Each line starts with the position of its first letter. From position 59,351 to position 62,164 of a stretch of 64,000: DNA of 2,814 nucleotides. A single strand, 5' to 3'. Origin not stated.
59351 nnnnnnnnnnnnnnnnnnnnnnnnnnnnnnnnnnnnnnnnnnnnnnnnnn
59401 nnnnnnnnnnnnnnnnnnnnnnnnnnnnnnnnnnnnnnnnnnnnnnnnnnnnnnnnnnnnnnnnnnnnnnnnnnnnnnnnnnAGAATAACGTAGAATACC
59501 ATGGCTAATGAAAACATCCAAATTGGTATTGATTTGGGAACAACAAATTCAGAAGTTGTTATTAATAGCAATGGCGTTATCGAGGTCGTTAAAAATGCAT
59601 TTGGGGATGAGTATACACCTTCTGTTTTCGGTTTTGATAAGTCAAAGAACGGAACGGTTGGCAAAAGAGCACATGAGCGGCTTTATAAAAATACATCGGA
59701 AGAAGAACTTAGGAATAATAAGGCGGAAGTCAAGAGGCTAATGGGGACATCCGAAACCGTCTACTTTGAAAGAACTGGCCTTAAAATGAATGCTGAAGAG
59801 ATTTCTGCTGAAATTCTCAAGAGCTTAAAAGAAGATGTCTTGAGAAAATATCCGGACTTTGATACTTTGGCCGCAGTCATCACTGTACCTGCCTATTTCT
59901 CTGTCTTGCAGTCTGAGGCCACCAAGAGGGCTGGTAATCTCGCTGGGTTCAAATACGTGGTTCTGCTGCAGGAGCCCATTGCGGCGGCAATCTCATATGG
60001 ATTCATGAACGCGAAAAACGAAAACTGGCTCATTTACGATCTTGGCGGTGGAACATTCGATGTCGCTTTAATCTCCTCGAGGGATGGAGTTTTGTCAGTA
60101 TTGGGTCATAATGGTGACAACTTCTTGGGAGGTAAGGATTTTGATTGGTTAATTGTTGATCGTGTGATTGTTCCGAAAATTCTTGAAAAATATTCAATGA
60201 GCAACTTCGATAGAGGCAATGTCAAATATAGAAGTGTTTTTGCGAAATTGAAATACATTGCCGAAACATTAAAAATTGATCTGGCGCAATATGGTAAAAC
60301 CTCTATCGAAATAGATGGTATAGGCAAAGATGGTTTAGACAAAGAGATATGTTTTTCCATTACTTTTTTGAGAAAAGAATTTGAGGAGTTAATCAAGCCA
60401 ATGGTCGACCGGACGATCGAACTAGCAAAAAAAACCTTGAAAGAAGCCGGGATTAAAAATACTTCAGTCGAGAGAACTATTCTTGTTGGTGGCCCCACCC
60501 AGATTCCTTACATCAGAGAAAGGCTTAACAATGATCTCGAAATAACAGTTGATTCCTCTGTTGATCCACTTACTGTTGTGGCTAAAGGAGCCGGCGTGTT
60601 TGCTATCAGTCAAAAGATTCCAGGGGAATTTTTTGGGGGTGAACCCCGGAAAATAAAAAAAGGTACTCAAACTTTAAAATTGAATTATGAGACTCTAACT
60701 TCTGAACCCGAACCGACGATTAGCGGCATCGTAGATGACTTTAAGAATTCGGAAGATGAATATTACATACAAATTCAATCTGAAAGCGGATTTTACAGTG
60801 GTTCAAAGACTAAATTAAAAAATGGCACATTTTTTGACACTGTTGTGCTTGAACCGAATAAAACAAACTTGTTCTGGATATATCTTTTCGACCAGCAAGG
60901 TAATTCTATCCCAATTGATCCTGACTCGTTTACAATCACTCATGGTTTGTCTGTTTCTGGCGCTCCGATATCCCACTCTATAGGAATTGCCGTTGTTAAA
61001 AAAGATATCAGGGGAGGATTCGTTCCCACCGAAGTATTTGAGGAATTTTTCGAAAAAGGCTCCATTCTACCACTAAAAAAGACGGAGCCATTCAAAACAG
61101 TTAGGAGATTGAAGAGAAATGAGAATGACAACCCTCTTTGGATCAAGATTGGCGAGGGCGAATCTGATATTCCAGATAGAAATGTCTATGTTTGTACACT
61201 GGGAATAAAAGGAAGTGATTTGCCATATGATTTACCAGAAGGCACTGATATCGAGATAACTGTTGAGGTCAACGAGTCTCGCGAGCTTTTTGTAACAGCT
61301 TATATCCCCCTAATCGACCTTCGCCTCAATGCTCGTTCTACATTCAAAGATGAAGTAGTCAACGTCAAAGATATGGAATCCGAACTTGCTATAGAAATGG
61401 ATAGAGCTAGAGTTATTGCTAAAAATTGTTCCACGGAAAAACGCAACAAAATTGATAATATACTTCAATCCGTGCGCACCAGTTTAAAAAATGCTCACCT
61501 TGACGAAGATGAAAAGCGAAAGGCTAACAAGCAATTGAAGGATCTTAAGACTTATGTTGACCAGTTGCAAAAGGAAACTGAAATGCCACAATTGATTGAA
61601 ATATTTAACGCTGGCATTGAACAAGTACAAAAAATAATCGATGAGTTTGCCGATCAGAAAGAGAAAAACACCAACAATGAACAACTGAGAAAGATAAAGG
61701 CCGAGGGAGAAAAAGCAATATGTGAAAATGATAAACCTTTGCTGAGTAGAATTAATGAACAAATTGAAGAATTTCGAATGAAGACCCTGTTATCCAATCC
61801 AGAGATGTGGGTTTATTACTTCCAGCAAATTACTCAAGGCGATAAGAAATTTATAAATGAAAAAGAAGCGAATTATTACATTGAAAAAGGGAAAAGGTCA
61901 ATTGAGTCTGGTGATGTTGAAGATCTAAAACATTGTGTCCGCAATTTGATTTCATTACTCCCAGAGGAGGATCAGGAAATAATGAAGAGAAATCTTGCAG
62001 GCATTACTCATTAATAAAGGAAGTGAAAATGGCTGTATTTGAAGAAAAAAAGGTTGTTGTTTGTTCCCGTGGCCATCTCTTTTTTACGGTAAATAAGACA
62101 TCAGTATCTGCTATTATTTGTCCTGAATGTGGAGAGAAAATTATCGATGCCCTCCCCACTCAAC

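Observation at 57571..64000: Operon encoding a membrane-tethered, non-canonical Hsp70 / GrpE-like / J-like set plus three small membrane proteins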

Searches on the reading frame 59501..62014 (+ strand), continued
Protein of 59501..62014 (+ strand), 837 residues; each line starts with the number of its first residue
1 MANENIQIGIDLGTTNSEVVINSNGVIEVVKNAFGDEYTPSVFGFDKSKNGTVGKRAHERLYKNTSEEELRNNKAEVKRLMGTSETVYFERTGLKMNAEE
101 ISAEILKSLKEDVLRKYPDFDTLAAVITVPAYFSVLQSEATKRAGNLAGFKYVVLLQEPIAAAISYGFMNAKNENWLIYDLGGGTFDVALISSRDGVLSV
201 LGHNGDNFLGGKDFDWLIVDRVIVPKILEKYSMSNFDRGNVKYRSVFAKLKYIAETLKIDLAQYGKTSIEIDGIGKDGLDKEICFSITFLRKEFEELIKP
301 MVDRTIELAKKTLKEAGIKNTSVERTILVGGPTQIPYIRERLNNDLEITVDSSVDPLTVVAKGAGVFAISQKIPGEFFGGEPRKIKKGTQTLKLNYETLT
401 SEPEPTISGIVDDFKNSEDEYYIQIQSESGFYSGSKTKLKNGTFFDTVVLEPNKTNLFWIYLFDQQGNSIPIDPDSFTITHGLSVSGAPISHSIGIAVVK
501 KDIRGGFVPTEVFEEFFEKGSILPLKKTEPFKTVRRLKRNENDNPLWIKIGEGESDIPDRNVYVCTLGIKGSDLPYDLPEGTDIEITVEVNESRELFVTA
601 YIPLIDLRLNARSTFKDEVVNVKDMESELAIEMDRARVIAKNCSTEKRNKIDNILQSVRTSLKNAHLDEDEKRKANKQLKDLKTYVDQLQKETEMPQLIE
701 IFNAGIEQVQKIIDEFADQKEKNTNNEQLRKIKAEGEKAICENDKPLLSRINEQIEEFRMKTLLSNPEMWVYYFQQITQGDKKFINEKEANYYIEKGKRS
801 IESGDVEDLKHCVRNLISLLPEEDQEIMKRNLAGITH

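Call 110: find_encoding_contigs(protein=P0106, flank=10000, max_places=1)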
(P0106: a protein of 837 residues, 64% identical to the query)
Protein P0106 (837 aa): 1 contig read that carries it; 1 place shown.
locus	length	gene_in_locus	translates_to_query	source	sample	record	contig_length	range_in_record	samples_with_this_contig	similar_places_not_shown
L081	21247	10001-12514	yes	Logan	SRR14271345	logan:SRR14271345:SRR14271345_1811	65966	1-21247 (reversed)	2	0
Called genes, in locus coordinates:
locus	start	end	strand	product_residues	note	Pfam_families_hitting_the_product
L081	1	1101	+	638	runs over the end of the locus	PF02463:SMC_N (faint), PF11398:DUF2813, PF13175:AAA_15, PF13476:AAA_23, PF13304:AAA_21, PF11398:DUF2813, PF20469:OLD-like_TOPRIM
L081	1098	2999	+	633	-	PF00580:UvrD-helicase, PF13245:AAA_19, PF13361:UvrD_C, PF13538:UvrD_C_2 (faint)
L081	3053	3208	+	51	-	-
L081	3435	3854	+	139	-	-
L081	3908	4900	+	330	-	-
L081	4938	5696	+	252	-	PF01580:FtsK_SpoIIIE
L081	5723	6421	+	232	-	PF04471:Mrr_cat, PF13156:Mrr_cat_2 (weak), PF22722:NA-iREase1, PF01396:Zn_ribbon_Top1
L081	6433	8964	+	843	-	PF01443:Viral_helicase1 (faint), PF00580:UvrD-helicase, PF13087:AAA_12 (faint), PF13245:AAA_19, PF13604:AAA_30 (faint), PF13361:UvrD_C, PF13538:UvrD_C_2 (weak), PF01396:Zn_ribbon_Top1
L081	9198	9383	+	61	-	-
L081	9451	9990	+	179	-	PF01025:GrpE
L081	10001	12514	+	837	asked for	PF00012:HSP70, PF06723:MreB_Mbl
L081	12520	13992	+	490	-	-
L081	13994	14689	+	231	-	-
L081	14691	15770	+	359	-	PF13173:AAA_14 (faint), PF05496:RuvB_N (weak), PF07728:AAA_5 (faint), PF13401:AAA_22 (faint), PF00004:AAA, PF17862:AAA_lid_3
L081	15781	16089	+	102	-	PF20619:DUF6804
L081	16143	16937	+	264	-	-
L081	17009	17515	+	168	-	PF01844:HNH, PF14279:HNH_5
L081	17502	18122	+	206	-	PF06414:Zeta_toxin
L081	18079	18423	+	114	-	-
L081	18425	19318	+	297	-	-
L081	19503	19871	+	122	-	-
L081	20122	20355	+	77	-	-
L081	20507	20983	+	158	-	-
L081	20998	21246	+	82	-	?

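Call 111: find_encoding_contigs(protein=P0082, flank=10000, max_places=1)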
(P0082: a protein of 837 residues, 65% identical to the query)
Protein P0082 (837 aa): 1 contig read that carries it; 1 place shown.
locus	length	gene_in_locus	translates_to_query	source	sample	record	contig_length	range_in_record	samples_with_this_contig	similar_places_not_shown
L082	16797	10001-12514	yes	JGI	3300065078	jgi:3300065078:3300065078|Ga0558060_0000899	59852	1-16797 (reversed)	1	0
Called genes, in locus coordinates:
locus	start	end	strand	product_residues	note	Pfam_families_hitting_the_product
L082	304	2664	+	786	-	PF00122:E1-E2_ATPase, PF00702:Hydrolase, PF08282:Hydrolase_3 (faint), PF00689:Cation_ATPase_C (weak)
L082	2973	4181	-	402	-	PF11999:Ice_binding, PF01471:PG_binding_1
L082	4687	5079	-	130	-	PF10861:DUF2784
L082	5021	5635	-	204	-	-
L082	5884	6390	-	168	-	-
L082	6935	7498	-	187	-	PF15956:DUF4760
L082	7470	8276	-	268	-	-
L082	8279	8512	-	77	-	-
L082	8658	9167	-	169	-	-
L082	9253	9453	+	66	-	PF13560:HTH_31, PF12844:HTH_19, PF01381:HTH_3, PF13443:HTH_26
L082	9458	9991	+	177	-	-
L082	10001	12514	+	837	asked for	PF00012:HSP70, PF06723:MreB_Mbl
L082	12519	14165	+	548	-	-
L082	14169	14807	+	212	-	-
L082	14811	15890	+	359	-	PF05496:RuvB_N (weak), PF07728:AAA_5 (faint), PF13173:AAA_14 (faint), PF13401:AAA_22 (faint), PF00004:AAA, PF17862:AAA_lid_3 (weak)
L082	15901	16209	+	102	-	PF20619:DUF6804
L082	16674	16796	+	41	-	?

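Call 112: search_protein_families(library=padloc, proteins=[L081:1-1098:+, L081:1098-2996:+, L080:722-1672:-, L080:247-720:-, L071:1-6942:+, L072:17121-18527:+, L070:8058-9458:+, L081:6433-8961:+, L080:4832-6331:+, L082:6935-7498:-], max_evalue=0.00001)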
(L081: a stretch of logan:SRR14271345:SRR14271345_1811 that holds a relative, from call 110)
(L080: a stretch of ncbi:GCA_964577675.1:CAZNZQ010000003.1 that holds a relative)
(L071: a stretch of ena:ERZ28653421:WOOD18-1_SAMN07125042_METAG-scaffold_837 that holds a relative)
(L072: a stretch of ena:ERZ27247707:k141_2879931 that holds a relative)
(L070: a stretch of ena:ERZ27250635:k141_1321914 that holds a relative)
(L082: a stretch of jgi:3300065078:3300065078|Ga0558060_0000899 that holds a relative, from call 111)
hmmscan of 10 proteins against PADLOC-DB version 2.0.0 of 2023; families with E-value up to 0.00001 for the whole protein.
L081:1-1098:+ (366 aa): 52 families (the best 25 are shown)
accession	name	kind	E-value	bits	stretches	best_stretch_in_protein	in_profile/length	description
PDLC00062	GajA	-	2.1e-122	407.7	1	1-363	275-636/639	AAA ATPase domain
PDLC00094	GajA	-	2.1e-53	179.7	2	2-100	274-372/569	AAA ATPase domain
PDLC00067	GajA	-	2.7e-39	133.1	1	4-312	278-522/604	AAA ATPase domain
PDLC00070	GajA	-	7.4e-29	98.8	2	183-271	378-465/596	AAA ATPase domain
PDLC00066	GajA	-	2.1e-23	80.7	2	177-270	356-448/567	AAA ATPase domain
PDLC00071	GajA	-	4.8e-21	73.2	2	185-343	365-514/588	AAA ATPase domain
PDLC00096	GajA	-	7.3e-20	69.2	2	186-333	380-526/630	AAA ATPase domain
PDLC00064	GajA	-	8.5e-19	65.9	2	11-96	110-197/464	AAA ATPase domain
PDLC00065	GajA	-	1.1e-18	65.4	2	156-264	404-514/670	AAA ATPase domain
PDLC00099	GajA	-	3.2e-18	64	2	187-267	387-472/626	AAA ATPase domain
PDLC00075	GajA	-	8.7e-18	62.1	2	30-73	270-313/536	AAA ATPase domain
PDLC00084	GajA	-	3.1e-17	60.5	2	30-80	144-196/431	AAA ATPase domain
PDLC00080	GajA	-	3.2e-17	60.5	1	186-266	379-463/622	AAA ATPase domain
PDLC00092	GajA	-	5.7e-17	59.4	2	17-95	302-378/604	AAA ATPase domain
PDLC02358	Old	-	1e-16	58.9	2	26-74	282-333/578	Old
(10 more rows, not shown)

L081:1098-2996:+ (633 aa): 49 families (the best 25 are shown)
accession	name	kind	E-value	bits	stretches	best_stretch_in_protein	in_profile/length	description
PDLC00114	GajB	-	2.7e-229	761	1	7-630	3-632/635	UrvD helicase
PDLC00132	GajB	-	1.8e-103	345.3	1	11-627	3-623/625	UrvD helicase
PDLC03802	RTasHel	-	8.3e-76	254.2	2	11-362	5-324/675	DRT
PDLC00117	GajB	-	4.4e-75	251.3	1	7-628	9-597/604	UrvD helicase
PDLC00127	GajB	-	5e-55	185.1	2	10-296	7-284/594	UrvD helicase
PDLC00103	GajB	-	4e-54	182.6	1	12-612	17-579/612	UrvD helicase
PDLC00130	GajB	-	3.6e-50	168.8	2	10-307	2-296/589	UrvD helicase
PDLC00107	GajB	-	9.5e-50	167.8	2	27-375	30-369/587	UrvD helicase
PDLC00121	GajB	-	1.6e-45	153.7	2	12-377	6-358/565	UrvD helicase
PDLC00123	GajB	-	4.6e-44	149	2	11-311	4-269/540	UrvD helicase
PDLC00104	GajB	-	8.3e-43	145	1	16-373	7-316/574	UrvD helicase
PDLC00119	GajB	-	1.8e-39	134.2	1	29-312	20-311/565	UrvD helicase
PDLC00112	GajB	-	7.3e-37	125.2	2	16-301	10-295/581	UrvD helicase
PDLC00134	GajB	-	5.7e-36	122.5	1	26-347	30-341/431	UrvD helicase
PDLC00138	GajB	-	1.6e-33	114.3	1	10-345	3-352/581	UrvD helicase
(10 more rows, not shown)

L080:722-1672:- (316 aa): 23 families
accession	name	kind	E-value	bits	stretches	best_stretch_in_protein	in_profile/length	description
PDLC00808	Cyclase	-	2.3e-74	248.6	1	1-311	3-324/325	oligonucleotide-cyclase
PDLC00823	Cyclase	-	8.6e-26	89.2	1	6-309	7-281/285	oligonucleotide-cyclase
PDLC00803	Cyclase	-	5.7e-18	63.5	1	25-299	21-246/253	oligonucleotide-cyclase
PDLC00795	Cyclase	-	3.2e-16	57.3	1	5-311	5-318/340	oligonucleotide-cyclase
PDLC00814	Cyclase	-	9.8e-16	56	1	10-203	11-202/295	oligonucleotide-cyclase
PDLC00822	Cyclase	-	9.8e-16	56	2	156-309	197-342/375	oligonucleotide-cyclase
PDLC00796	Cyclase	-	7.6e-15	53.2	1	12-311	11-286/432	oligonucleotide-cyclase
PDLC00786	Cyclase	-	7.5e-14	49.8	1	10-310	9-292/293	oligonucleotide-cyclase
PDLC00798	Cyclase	-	1.4e-13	49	1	25-309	20-295/344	oligonucleotide-cyclase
PDLC00773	Cyclase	-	1.8e-13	48.8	1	42-310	39-295/334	oligonucleotide-cyclase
PDLC00787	Cyclase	-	4.1e-13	47.3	1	26-311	22-303/333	oligonucleotide-cyclase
PDLC00791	Cyclase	-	7e-13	46.4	1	17-270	19-296/345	oligonucleotide-cyclase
PDLC00776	Cyclase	-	7.4e-12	43.2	1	33-215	30-206/287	oligonucleotide-cyclase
PDLC00793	Cyclase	-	1.3e-11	42.4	1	27-310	23-298/462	oligonucleotide-cyclase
PDLC00818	Cyclase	-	2.2e-11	41.8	1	128-310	132-293/322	oligonucleotide-cyclase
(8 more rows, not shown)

L080:247-720:- (157 aa): 2 families
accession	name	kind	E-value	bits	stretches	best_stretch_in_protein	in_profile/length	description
PDLC00879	HORMA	-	1.4e-22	78.3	1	5-148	15-160/169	HORMA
PDLC00886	HORMA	-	8e-19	66.2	1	2-157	12-163/164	HORMA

L071:1-6942:+ (2314 aa): 21 families
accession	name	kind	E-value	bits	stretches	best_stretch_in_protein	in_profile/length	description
PDLC05009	PDC-S37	-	3e-147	490.6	2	1680-2299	773-1342/1550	-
PDLC02194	Hhe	-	8e-63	210.3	2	1811-2289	1344-1774/1911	-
PDLC03920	MkoA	-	1.5e-52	177.1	3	1847-2139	789-1081/1112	-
PDLC04138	mad6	-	1.6e-26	91.4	1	107-338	103-341/659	mads_6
PDLC03924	MkoC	-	1.2e-23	81.2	1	1847-2143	669-953/1136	-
PDLC04044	PD-T4-6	-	1.6e-17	61.7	1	110-301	91-283/372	-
PDLC04062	PD-T4-6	-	3.1e-16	57.5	1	110-301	91-284/450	-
PDLC04053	PD-T4-6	-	4.3e-14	50.7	1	118-300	71-261/311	-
PDLC03921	MkoA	-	5.7e-14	48.8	0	110-194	545-626/1607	-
PDLC04042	PD-T4-6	-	6.3e-14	50.3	1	109-301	62-263/292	-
PDLC02895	DpdJ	-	2e-10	36.2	0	2070-2134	395-454/2112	DpdJ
PDLC04051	PD-T4-6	-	3.6e-10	37.4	1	132-301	111-285/476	-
PDLC04057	PD-T4-6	-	8.3e-09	32.9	1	125-300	77-260/443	-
PDLC04054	PD-T4-6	-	9.2e-09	33.2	1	154-301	111-264/347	-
PDLC04061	PD-T4-6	-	1.1e-08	33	1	147-301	111-274/510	-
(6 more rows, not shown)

L072:17121-18527:+ (469 aa): 26 families (the best 25 are shown)
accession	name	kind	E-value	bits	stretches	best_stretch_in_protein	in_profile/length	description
PDLC02317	AbiEii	-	7.7e-120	398.5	1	1-390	1-393/396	AbiEii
PDLC02304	AbiEii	-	1.4e-64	216.6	1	1-272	1-256/260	AbiEii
PDLC02294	AbiEii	-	1.6e-20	72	1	19-225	20-209/260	AbiEii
PDLC02323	AbiEii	-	3.5e-20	70.7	1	1-270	1-246/248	AbiEii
PDLC02291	AbiEii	-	2.3e-19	67.9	1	6-280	22-268/310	AbiEii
PDLC02306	AbiEii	-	8.3e-19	66.3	1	29-274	26-278/280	AbiEii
PDLC02288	AbiEii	-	1.4e-18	64.8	1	5-276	15-275/294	AbiEii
PDLC02305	AbiEii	-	1.3e-17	62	1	3-253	4-240/306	AbiEii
PDLC02292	AbiEii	-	1.8e-16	58.8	1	8-89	15-88/283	AbiEii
PDLC02321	AbiEii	-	3.6e-16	57.7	1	20-70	21-69/296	AbiEii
PDLC02318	AbiEii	-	5.3e-16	56.8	1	24-200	23-184/280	AbiEii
PDLC02303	AbiEii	-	9.4e-16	56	1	4-216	3-198/249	AbiEii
PDLC02289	AbiEii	-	1.7e-15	55.4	1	7-199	18-214/309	AbiEii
PDLC02296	AbiEii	-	5.8e-13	46.6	1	36-225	38-218/282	AbiEii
PDLC02293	AbiEii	-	1.9e-12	45.3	1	42-224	40-214/270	AbiEii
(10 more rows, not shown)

L070:8058-9458:+ (467 aa): 6 families
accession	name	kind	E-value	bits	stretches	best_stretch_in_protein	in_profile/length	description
PDLC04787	PDC-S01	-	2.4e-58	196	1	27-452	12-396/412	-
PDLC04790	PDC-S01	-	4.2e-42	142.3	1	28-442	13-398/422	-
PDLC04789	PDC-S01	-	1.4e-38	130.9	1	28-417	3-344/375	-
PDLC04791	PDC-S01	-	3.6e-36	122.7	2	223-448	159-383/395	-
PDLC04788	PDC-S01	-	2.9e-25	87.1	1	41-463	20-434/448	-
PDLC04786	PDC-S01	-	3.7e-22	76.7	1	41-465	21-431/439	-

L081:6433-8961:+ (843 aa): 43 families (the best 25 are shown)
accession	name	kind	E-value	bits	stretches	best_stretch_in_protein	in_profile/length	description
PDLC03802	RTasHel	-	5.2e-43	145.8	3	485-642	151-297/675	DRT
PDLC00117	GajB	-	5.5e-43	145.4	3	458-643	150-338/604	UrvD helicase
PDLC00114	GajB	-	6.9e-42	141.8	2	451-668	146-359/635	UrvD helicase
PDLC00132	GajB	-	2.6e-38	130.1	2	473-654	161-340/625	UrvD helicase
PDLC00127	GajB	-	9.1e-34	114.9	3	483-661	158-337/594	UrvD helicase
PDLC00107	GajB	-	1.4e-33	114.4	3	130-222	12-116/587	UrvD helicase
PDLC00130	GajB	-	1.6e-29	100.6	2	498-613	177-296/589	UrvD helicase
PDLC00104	GajB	-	1.8e-29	100.9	3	697-781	501-572/574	UrvD helicase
PDLC00123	GajB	-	3.4e-28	96.6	3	519-651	174-300/540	UrvD helicase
PDLC00103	GajB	-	1.9e-27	94.4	3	506-653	197-341/612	UrvD helicase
PDLC00119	GajB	-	1.7e-26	91.3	3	410-580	100-275/565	UrvD helicase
PDLC00110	GajB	-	2.9e-25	86.9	2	134-215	46-129/725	UrvD helicase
PDLC00129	GajB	-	5.6e-24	82.7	2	132-248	10-131/594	UrvD helicase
PDLC00122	GajB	-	4.6e-23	79.9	2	140-217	10-84/502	UrvD helicase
PDLC00121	GajB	-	1.2e-21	74.9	2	491-574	168-251/565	UrvD helicase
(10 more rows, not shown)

L080:4832-6331:+ (500 aa): 0 families

L082:6935-7498:- (187 aa): 0 families

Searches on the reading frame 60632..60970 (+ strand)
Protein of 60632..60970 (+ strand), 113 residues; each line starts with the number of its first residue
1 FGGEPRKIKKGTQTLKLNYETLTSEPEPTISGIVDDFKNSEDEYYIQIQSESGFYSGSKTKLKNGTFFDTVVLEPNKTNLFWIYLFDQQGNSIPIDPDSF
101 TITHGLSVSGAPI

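Call 87: predict_structure(alignment_id=A5)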
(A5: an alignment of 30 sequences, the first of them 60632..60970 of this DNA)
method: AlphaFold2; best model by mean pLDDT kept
length: 113 residues; sequences in the alignment: 30
mean_pLDDT: 88.1   pTM: 0.77
mean pLDDT of the five models: 88.1, 72.0, 71.7, 71.0, 70.3
residues with pLDDT >= 90: 88; 70-90: 8; 50-70: 8; < 50: 9
segments of 3 or more residues with pLDDT < 50: 1-5, 110-113
pLDDT, mean of each block of 10 residues (from residue 1): 54 94 93 93 96 95 96 95 97 96 73 43
secondary structure, 60 per line:
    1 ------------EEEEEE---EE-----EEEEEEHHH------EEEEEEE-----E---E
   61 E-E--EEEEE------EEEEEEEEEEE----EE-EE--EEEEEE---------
elements in order: E13-18 E29-34 E44-50 E66-70 E77-87 E99-104
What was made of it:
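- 60641..60940 (+): Hsp70 insertion, about aa 381-480: an FN3/Ig-like β-sandwich between the NBD and the SBD. The AlphaFold2 model of aa 378-490 has pLDDT 88.1 and six β-strands (call 87).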

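Call 89: fold_search(model_id=the predicted structure, library=pdb)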
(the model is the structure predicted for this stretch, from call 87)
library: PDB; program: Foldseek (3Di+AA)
matches with E <= 10: 1990; with E <= 0.001: 3
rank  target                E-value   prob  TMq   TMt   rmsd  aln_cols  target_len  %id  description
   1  7e9l_A                2.5e-04  1.00  0.45  0.14   9.5       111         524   16  Crystal Structure of POMGNT2 in complex with UDP and mono-mannosyl peptide (379Man short peptide) (released 2021-05-05)
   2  6xfi                  8.1e-04  1.00  0.44  0.14   5.0       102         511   13  Crystal Structures of beta-1,4-N-Acetylglucosaminyltransferase 2 (POMGNT2): Structural Basis for Inherited Muscular Dyst (released 2021-04-21)
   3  6xi2_C                9.5e-04  1.00  0.43  0.13   5.0       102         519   13  Apo form of POMGNT2 (released 2021-04-21)
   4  7e9l_B                1.1e-03  1.00  0.43  0.13   9.9       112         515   15  Crystal Structure of POMGNT2 in complex with UDP and mono-mannosyl peptide (379Man short peptide) (released 2021-05-05)
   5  7e9k_E                1.2e-03  1.00  0.46  0.14   4.7        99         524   15  Crystal Structure of POMGNT2 in complex with UDP and mono-mannosyl peptide (379Man long peptide) (released 2021-05-05)
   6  7e9k_D                1.3e-03  1.00  0.44  0.13   4.7       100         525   14  Crystal Structure of POMGNT2 in complex with UDP and mono-mannosyl peptide (379Man long peptide) (released 2021-05-05)
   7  7e9j_A                1.3e-03  1.00  0.44  0.14   9.9       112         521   16  Crystal Structure of POMGNT2 in complex with UDP (released 2021-05-05)
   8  2ox5_E                1.5e-03  1.00  0.53  0.58   3.8       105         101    6  The SoxYZ complex of Paracoccus pantotrophus (released 2007-05-22)
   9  8wae_B                1.6e-03  1.00  0.46  0.48   5.8       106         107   10  Crystal structure of a novel porphyran-binding carbohydrate binding module (released 2024-09-11)
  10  4kkr_A                1.6e-03  1.00  0.43  0.27   6.6       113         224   12  Crystal structure of Vibrio cholerae RbmA (crystal form 3) (released 2013-05-22)
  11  9vq6_A                1.8e-03  1.00  0.47  0.47   5.3       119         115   13  Strcture of Nanobody (NB) specific to Interleukin-6 (released 2026-01-28)
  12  6xi2_B                1.9e-03  1.00  0.43  0.13   5.0       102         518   13  Apo form of POMGNT2 (released 2021-04-21)
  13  8wae_A                2.1e-03  1.00  0.49  0.51   4.4       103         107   12  Crystal structure of a novel porphyran-binding carbohydrate binding module (released 2024-09-11)
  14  4kkq_B                2.3e-03  1.00  0.41  0.25   6.6       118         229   10  Crystal structure of Vibrio cholerae RbmA (crystal form 1) (released 2013-05-22)
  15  7e9k_B                2.4e-03  1.00  0.43  0.13   5.0       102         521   13  Crystal Structure of POMGNT2 in complex with UDP and mono-mannosyl peptide (379Man long peptide) (released 2021-05-05)
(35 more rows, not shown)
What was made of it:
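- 60641..60940 (+): Foldseek against PDB finds FN3 and Ig-like domains: POMGNT2 FN3 at E 2.5e-4, and SoxZ, RbmA and fibronectin III domains with TM-scores of 0.4-0.6 (call 89).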
